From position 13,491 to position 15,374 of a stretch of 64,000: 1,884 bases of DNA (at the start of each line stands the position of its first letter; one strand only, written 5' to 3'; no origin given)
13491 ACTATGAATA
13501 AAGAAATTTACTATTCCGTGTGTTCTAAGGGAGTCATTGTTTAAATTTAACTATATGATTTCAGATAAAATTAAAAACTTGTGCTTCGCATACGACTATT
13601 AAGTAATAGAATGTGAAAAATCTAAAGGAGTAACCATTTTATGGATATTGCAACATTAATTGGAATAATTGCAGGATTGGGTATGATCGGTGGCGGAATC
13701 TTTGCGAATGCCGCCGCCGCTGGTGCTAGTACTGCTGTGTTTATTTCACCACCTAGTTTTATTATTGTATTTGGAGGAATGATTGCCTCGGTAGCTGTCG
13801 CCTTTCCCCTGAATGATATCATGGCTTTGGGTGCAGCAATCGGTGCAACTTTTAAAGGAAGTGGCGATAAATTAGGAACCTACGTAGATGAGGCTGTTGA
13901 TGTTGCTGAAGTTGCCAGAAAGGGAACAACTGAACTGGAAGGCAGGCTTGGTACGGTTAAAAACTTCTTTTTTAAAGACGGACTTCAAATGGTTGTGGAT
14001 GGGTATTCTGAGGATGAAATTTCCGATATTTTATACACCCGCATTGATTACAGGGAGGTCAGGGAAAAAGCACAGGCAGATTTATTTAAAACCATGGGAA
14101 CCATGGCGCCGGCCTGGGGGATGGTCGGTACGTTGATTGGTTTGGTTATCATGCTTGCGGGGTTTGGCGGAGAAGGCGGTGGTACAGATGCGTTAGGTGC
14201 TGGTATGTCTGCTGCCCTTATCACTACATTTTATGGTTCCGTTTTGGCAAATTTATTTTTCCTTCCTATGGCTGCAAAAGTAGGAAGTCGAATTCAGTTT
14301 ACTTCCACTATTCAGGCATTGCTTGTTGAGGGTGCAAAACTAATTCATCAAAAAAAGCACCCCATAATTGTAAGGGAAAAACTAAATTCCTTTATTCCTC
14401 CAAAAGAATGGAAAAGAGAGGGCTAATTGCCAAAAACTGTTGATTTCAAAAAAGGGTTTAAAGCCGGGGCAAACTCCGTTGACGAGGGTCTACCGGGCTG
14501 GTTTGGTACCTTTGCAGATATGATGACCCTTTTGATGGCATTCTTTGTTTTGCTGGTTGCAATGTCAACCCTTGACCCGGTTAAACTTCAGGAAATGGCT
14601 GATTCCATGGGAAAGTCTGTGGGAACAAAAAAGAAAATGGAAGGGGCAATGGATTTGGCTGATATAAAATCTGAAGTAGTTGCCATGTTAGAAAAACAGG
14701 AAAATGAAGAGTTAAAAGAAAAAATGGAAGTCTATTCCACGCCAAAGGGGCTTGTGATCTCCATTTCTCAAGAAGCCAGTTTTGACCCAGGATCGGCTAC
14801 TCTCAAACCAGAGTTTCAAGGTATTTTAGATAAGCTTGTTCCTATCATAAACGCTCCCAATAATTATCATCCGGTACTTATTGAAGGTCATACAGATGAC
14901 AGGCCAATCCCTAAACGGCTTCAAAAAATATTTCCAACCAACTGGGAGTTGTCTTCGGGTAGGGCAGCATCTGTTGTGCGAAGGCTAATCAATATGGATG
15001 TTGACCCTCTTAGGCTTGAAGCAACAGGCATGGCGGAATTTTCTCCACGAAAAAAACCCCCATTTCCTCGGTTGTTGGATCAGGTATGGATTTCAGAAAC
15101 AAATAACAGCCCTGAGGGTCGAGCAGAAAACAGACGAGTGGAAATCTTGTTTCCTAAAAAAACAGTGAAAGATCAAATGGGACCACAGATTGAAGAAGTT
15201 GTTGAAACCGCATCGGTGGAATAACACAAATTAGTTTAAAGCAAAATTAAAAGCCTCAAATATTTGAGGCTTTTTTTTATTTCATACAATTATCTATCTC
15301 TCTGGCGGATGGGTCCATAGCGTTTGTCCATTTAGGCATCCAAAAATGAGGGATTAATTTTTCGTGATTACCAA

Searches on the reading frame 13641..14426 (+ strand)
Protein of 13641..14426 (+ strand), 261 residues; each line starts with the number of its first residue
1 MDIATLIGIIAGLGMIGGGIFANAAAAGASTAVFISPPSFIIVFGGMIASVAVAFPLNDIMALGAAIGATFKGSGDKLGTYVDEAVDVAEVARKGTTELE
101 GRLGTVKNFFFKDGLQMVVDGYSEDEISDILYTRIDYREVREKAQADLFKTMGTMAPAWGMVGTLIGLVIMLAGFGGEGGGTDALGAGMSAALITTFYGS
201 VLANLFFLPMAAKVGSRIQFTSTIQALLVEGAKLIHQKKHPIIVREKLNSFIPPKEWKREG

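Call 10: search_protein_families(library=pfam, proteins=[window:13641-14426:+], max_evalue=0.00001)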
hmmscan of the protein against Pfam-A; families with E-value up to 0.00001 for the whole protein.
window:13641-14426:+ (261 aa): 1 family
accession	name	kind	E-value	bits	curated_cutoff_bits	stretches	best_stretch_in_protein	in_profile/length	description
PF01618.21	MotA_ExbB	-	1.8e-25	89.6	22.9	1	107-219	6-119/127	MotA/TolQ/ExbB proton channel family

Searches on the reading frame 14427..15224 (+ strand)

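Call 10: search_protein_families(library=pfam, proteins=[window:14427-15224:+], max_evalue=0.00001)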
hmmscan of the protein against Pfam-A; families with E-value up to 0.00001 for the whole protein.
window:14427-15224:+ (265 aa): 2 families
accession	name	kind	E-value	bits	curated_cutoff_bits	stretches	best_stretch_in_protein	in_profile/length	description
PF13677.11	MotB_plug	-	5.5e-17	61.5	24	1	22-63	16-56/58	Membrane MotB of proton-channel complex MotA/MotB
PF00691.25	OmpA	-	3.1e-15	56.8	27.2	1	119-208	2-85/98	OmpA family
